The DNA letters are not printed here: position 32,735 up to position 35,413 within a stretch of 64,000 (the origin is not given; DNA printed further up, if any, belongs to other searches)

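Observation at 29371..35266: Tandem paralogs of a large beta-propeller + PHP/DUF3604-like His-rich protein flanking an antisense aldo/keto reductase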

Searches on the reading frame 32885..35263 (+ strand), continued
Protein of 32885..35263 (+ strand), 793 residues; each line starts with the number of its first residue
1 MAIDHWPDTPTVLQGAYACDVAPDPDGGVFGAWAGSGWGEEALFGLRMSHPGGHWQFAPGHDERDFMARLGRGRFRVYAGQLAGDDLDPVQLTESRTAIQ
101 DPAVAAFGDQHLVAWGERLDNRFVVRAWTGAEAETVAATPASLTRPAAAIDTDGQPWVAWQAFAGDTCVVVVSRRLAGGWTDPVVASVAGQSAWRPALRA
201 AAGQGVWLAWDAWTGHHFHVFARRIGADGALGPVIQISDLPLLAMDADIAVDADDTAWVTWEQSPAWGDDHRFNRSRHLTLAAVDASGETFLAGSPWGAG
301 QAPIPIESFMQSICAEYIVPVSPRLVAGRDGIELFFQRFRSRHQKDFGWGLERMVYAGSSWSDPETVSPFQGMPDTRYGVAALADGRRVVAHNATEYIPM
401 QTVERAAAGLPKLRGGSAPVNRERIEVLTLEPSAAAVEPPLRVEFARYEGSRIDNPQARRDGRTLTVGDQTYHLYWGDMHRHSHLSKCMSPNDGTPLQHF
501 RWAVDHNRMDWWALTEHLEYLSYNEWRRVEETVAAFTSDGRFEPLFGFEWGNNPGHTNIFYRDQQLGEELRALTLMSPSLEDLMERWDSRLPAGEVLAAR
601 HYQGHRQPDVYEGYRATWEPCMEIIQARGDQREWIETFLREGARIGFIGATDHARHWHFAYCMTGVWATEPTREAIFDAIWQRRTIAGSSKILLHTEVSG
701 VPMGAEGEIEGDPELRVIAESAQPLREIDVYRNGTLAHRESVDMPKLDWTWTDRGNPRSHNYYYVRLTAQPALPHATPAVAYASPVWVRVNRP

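Call 34: predict_structure(alignment_id=A2)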
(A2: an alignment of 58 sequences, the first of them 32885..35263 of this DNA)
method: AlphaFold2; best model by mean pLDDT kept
length: 793 residues; sequences in the alignment: 58
mean_pLDDT: 90.3   pTM: 0.92
mean pLDDT of the five models: 90.3, 89.8, 89.2, 89.0, 89.0
residues with pLDDT >= 90: 602; 70-90: 132; 50-70: 34; < 50: 25
segments of 3 or more residues with pLDDT < 50: 1-3, 437-439, 441-459
pLDDT, mean of each block of 10 residues (from residue 1): 53 94 93 92 71 78 93 94 83 95 96 96 95 95 95 98 91 97 96 97 97 92 98 94 94 97 82 86 94 86 91 87 93 95 89 91 94 95 94 94 92 90 94 63 42 42 83 96 92 93 91 96 94 90 95 89 95 93 95 95 72 93 94 93 97 82 95 96 97 96 98 97 95 98 97 93 98 84 98 79
secondary structure, 60 per line:
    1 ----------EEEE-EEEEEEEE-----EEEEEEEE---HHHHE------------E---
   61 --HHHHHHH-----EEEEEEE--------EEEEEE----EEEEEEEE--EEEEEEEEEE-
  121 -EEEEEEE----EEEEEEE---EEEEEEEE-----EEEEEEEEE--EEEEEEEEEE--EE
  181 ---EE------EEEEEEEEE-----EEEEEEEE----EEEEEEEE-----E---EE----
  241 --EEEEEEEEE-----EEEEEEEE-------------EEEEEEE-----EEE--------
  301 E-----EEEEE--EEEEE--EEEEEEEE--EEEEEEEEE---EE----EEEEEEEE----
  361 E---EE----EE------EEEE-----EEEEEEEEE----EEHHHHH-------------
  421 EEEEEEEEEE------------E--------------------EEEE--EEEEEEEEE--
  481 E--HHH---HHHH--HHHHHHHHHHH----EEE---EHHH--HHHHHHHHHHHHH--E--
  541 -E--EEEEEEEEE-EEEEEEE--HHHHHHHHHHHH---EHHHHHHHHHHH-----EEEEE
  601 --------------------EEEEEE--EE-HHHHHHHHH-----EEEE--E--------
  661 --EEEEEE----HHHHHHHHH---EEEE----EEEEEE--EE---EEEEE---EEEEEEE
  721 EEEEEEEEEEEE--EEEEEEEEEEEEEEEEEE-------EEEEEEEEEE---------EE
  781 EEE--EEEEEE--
elements in order (helices of 4 or more, strands of 3 or more residues): E11-14 E16-23 E29-36 H40-43 H63-69 E75-81 E90-95 E100-107 E110-119 E122-128 E133-139 E143-150 E156-164 E167-176 E192-200 E206-213 E218-225 E243-251 E257-264 E278-284 E290-292 E307-311 E314-318 E321-328 E331-339 E349-356 E379-382 E388-396 H403-407 E421-430 E464-467 E470-478 H490-493 H496-506 E511-513 H523-535 E545-553 E555-561 H564-575 H580-590 E596-600 E621-626 H632-640 E646-649 E663-668 H673-681 E685-688 E693-698 E706-710 E714-732 E735-752 E760-769 E779-783 E786-791
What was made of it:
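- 32885..35266 (+): Copy B: 793-aa propeller-PHP-sandwich metallohydrolase. This paralog is closer to the single-copy outgroups. AF2 model with pLDDT 90.3 and pTM 0.92 (call 34).
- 32885..34204 (+): Copy B beta-propeller (aa 1-440), followed by a low-confidence linker (aa 437-459). 27 beta strands in the model (call 34).
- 34955..35263 (+): Copy B C-terminal beta-sandwich (aa 691-793). Model (call 34).
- On PHP superfamily (trinuclear metal-dependent hydrolases): The confident model has alternating strands and helices over residues 465-690 (call 34).
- Tried and rejected: It was replaced by the 58-sequence model (call 34).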

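Call 40: fold_search(model_id=the predicted structure, library=pdb)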
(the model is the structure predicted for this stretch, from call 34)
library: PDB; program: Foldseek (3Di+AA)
matches with E <= 10: 1603; with E <= 0.001: 560
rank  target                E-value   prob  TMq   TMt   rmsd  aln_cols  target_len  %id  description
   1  2w38                  2.2e-09  1.00  0.27  0.45  17.4       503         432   10  Crystal structure of the pseudaminidase from Pseudomonas aeruginosa (released 2008-12-23)
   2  1c5k                  2.5e-09  1.00  0.24  0.43  16.2       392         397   15  THE STRUCTURE OF TOLB, AN ESSENTIAL COMPONENT OF THE TOL-DEPENDENT TRANSLOCATION SYSTEM AND ITS INTERACTIONS WITH THE TR (released 2000-12-06)
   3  2w8b_A                4.4e-09  1.00  0.24  0.43  16.5       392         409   14  Crystal structure of processed TolB in complex with Pal (released 2009-02-17)
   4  7roo                  6.4e-09  1.00  0.32  0.39   8.4       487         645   13  Crystal structure of Friedel-Crafts alkylating enzyme CylK from Cylindospermum licheniforme with bromide (released 2022-03-23)
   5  2w8b_B                7.9e-09  1.00  0.24  0.43  15.8       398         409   14  Crystal structure of processed TolB in complex with Pal (released 2009-02-17)
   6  7mx5_B                9.3e-09  1.00  0.24  0.43   7.6       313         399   12  Crystal structure of TolB from Acinetobacter baumannii (released 2021-05-26)
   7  9fm2_B                1.2e-08  1.00  0.28  0.55   7.4       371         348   10  Cryo-EM structure of Influenza B/Washington/02/2019 virus neuraminidase in complex with single-domain antibody hVHH-52 (released 2025-07-09)
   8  6pnv                  1.2e-08  1.00  0.23  0.40  16.7       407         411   13  1.42 Angstrom Resolution Crystal Structure of Translocation Protein TolB from Salmonella enterica (released 2019-07-17)
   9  1inv                  1.7e-08  1.00  0.26  0.45  10.3       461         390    8  A SIALIC ACID DERIVED PHOSPHONATE ANALOG INHIBITS DIFFERENT STRAINS OF INFLUENZA VIRUS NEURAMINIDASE WITH DIFFERENT EFFI (released 1995-02-07)
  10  9o5u_A                2.0e-08  1.00  0.26  0.45  10.0       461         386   10  CryoEM structure of Siamese algae-eater influenza-like virus (SAEILV) NA (released 2025-08-06)
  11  3iax_A                2.1e-08  1.00  0.25  0.45  15.6       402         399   14  The crystal structure of the TolB box of Colicin A in complex with TolB reveals important differences in the recruitme (released 2009-10-13)
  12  4wa3                  2.2e-08  1.00  0.27  0.48  12.0       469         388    8  The crystal structure of neuraminidase from a H3N8 influenza virus isolated from New England harbor seals (released 2015-01-14)
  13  9a2l_MODEL_1_A        2.3e-08  1.00  0.24  0.41  16.6       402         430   13  Model of E. coli TolB by in-cell photo-crosslinking MS and deep learning (released 2023-02-24)
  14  1crz                  2.3e-08  1.00  0.24  0.43  16.3       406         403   13  CRYSTAL STRUCTURE OF THE E. COLI TOLB PROTEIN (released 2000-08-16)
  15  5hug_A                2.4e-08  1.00  0.27  0.48  12.4       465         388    9  The crystal structure of neuraminidase from A/American green-winged teal/Washington/195750/2014 influenza virus (released 2016-04-13)
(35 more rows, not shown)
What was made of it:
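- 32885..34204 (+): Foldseek E-values of 2e-9 to 1e-7 to pseudaminidase, TolB, neuraminidases and GH145 (call 40).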

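Call 41: search_protein_families(library=pfam, alignment_id=A3, max_evalue=0.00001)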
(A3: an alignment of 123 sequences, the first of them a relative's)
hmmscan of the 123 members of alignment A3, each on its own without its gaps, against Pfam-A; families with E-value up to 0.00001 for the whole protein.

A. member 1, L004:7651-8247:+ (199 aa): 0 families

B. families by the number of members that match (of 123 scanned): 123 families (the first 25 are shown)
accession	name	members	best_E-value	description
PF03466.25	LysR_substrate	5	1.9e-35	LysR substrate binding domain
PF00126.33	HTH_1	5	1.8e-24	Bacterial regulatory helix-turn-helix protein, lysR family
PF13378.12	MR_MLE_C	4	5.2e-63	Enolase C-terminal domain-like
PF00884.28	Sulfatase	4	7.7e-50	Sulfatase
PF00005.33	ABC_tran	4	2.1e-38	ABC transporter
PF02746.21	MR_MLE_N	4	5.6e-18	Mandelate racemase / muconate lactonizing enzyme, N-terminal domain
PF01663.27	Phosphodiest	4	7e-14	Type I phosphodiesterase / nucleotide pyrophosphatase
PF13304.12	AAA_21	4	1.9e-11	AAA domain, putative AbiEii toxin, Type IV TA system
PF02028.23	BCCT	3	5.4e-172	BCCT, betaine/carnitine/choline family transporter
PF13561.12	adh_short_C2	3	2.2e-57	Enoyl-(Acyl carrier protein) reductase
PF00106.31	adh_short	3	6.3e-54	short chain dehydrogenase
PF22725.1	GFO_IDH_MocA_C3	3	1.2e-28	GFO/IDH/MocA C-terminal domain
PF01408.29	GFO_IDH_MocA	3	1e-25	Oxidoreductase family, NAD-binding Rossmann fold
PF16347.10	SGSH_C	3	5.6e-24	N-sulphoglucosamine sulphohydrolase, C-terminal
PF00501.34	AMP-binding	3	1.1e-22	AMP-binding enzyme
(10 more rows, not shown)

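Call 50: search_protein_families(library=pfam, proteins=[L034:6730-7923:+, L034:10512-11636:+, L046:6551-7678:+, L046:10068-11252:+, L045:6245-7513:+, L045:9818-11674:+, L042:7024-8151:+, L073:6508-7647:+, L037:6818-7609:+, L037:10290-11264:+], max_evalue=0.001)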
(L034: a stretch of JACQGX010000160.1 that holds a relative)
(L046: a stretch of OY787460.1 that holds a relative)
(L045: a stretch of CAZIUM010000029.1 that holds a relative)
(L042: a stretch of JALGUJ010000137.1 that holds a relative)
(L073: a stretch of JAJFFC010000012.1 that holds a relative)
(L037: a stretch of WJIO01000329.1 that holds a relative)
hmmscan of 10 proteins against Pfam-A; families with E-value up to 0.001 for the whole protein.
L034:6730-7923:+ (398 aa): 3 families
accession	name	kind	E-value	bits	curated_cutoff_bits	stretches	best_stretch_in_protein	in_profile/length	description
PF01408.29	GFO_IDH_MocA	-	2.4e-20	73.8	24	1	5-121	2-118/120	Oxidoreductase family, NAD-binding Rossmann fold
PF22725.1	GFO_IDH_MocA_C3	-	9.3e-08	32.5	27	1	132-252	2-123/124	GFO/IDH/MocA C-terminal domain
PF02894.22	GFO_IDH_MocA_C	-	2.1e-07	31.4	22.9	1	157-349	39-218/218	Oxidoreductase family, C-terminal alpha/beta domain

L034:10512-11636:+ (375 aa): 2 families
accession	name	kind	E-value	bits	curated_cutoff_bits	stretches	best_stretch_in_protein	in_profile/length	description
PF01408.29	GFO_IDH_MocA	-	3e-15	57.4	24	1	26-144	2-118/120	Oxidoreductase family, NAD-binding Rossmann fold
PF22725.1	GFO_IDH_MocA_C3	-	3.5e-08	33.9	27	1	154-267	1-122/124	GFO/IDH/MocA C-terminal domain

L046:6551-7678:+ (376 aa): 0 families

L046:10068-11252:+ (395 aa): 0 families

L045:6245-7513:+ (423 aa): 1 family
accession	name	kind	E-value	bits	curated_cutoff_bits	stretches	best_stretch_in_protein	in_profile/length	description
PF00999.27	Na_H_Exchanger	-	6.4e-37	127.7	26.2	1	13-380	5-361/375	Sodium/hydrogen exchanger, transmembrane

L045:9818-11674:+ (619 aa): 1 family
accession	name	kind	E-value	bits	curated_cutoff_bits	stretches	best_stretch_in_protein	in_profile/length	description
PF13229.12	Beta_helix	-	8e-10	39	25.9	1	187-312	39-141/158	Right handed beta helix region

L042:7024-8151:+ (376 aa): 1 family
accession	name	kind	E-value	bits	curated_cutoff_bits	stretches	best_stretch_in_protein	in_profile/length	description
PF05448.18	AXE1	-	0.00077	18.7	21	0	219-263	160-204/321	Acetyl xylan esterase (AXE1)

L073:6508-7647:+ (380 aa): 1 family
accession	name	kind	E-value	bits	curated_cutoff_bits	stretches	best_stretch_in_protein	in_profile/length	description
PF00144.29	Beta-lactamase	-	2.2e-20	73.6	27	1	100-359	18-307/329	Beta-lactamase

L037:6818-7609:+ (264 aa): 4 families
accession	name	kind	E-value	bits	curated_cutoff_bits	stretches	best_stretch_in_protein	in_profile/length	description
PF13385.13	Laminin_G_3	-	8.2e-28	97.9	27.6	1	78-236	1-150/151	Concanavalin A-like lectin/glucanases superfamily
PF02210.31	Laminin_G_2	-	2.1e-07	31.9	22.9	1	161-227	47-124/126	Laminin G domain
PF07953.20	Toxin_R_bind_N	-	0.00064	19.9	23.8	0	71-231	26-191/191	Clostridium neurotoxin, N-terminal receptor binding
PF02973.23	Sialidase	-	0.00079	19.4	26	0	210-238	155-183/189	Sialidase, N-terminal domain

L037:10290-11264:+ (325 aa): 5 families
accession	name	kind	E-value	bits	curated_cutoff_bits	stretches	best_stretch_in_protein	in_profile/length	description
PF12715.13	Abhydrolase_7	-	1.8e-14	54.2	21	1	163-298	198-334/388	Abhydrolase family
PF05448.18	AXE1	-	5.3e-08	32.4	21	1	87-218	58-204/321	Acetyl xylan esterase (AXE1)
PF12740.14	PETase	-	1.8e-05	24.7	28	1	134-222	69-157/263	PET hydrolase-like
PF00326.27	Peptidase_S9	-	0.0001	22.3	22.6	1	140-220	8-95/213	Prolyl oligopeptidase family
PF22244.2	GCE_fung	-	0.00086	19.6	27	0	164-219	83-134/231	Glucuronyl esterase, fungi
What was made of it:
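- Some relatives have glycan-related neighbours (calls 41, 50).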

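Call 55: search_protein_families(library=pfam, proteins=[L007:5137-6597:-, L007:6606-7547:-, L008:5215-6666:-, L008:6675-7595:-, L004:12490-13488:-, L005:9120-9986:+, L030:5789-7006:+, L030:7270-7728:+, L031:10990-11829:+, L033:11717-12661:+], max_evalue=0.001)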
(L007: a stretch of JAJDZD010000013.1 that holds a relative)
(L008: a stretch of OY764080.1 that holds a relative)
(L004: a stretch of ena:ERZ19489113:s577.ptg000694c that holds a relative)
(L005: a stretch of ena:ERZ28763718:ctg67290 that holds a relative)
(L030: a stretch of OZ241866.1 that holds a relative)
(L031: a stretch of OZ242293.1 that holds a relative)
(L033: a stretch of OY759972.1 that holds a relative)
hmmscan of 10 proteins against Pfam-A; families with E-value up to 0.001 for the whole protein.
L007:5137-6597:- (487 aa): 1 family
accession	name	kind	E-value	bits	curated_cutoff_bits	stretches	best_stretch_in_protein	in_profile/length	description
PF07690.21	MFS_1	-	8.1e-40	137.2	33.4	2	19-411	1-346/347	Major Facilitator Superfamily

L007:6606-7547:- (314 aa): 1 family
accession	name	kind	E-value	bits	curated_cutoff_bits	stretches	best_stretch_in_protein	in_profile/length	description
PF07161.20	LppX_LprAFG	-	4.1e-08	33.7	24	1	109-279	2-170/192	LppX_LprAFG lipoprotein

L008:5215-6666:- (484 aa): 1 family
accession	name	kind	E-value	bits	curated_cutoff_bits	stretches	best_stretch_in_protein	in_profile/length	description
PF07690.21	MFS_1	-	4.8e-42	144.6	33.4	1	19-411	1-346/347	Major Facilitator Superfamily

L008:6675-7595:- (307 aa): 2 families
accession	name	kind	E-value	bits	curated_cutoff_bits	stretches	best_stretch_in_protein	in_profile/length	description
PF07161.20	LppX_LprAFG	-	1.5e-07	32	24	1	163-265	60-165/192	LppX_LprAFG lipoprotein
PF05887.16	Trypan_PARP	-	7e-05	23.3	100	1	35-102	56-116/134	Procyclic acidic repetitive protein (PARP)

L004:12490-13488:- (333 aa): 2 families
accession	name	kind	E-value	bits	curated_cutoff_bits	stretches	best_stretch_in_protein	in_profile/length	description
PF03786.19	UxuA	-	2e-27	96.3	23.7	1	163-330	176-349/352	D-mannonate dehydratase (UxuA)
PF01261.30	AP_endonuc_2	-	5.8e-15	56.1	31.1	1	17-302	2-229/249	Xylose isomerase-like TIM barrel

L005:9120-9986:+ (289 aa): 1 family
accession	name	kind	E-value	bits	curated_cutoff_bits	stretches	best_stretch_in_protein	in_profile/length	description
PF01261.30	AP_endonuc_2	-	1.5e-18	67.9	31.1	1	78-248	53-233/249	Xylose isomerase-like TIM barrel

L030:5789-7006:+ (406 aa): 2 families
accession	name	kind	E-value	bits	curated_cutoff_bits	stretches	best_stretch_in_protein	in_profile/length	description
PF13378.12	MR_MLE_C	-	5.2e-63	213.1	29.4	1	187-399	2-219/219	Enolase C-terminal domain-like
PF02746.21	MR_MLE_N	-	1.3e-17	64.5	22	1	37-161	13-117/117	Mandelate racemase / muconate lactonizing enzyme, N-terminal domain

L030:7270-7728:+ (153 aa): 2 families
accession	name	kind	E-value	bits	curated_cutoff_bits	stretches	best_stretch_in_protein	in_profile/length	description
PF07238.19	PilZ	-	1.8e-08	35.1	22.5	1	12-143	1-92/102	PilZ domain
PF23139.1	OB_YrrC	-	0.00052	20.3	27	1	100-140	30-70/76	ATP-dependent DNA helicase YrrC, OB-fold domain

L031:10990-11829:+ (280 aa): 0 families

L033:11717-12661:+ (315 aa): 0 families
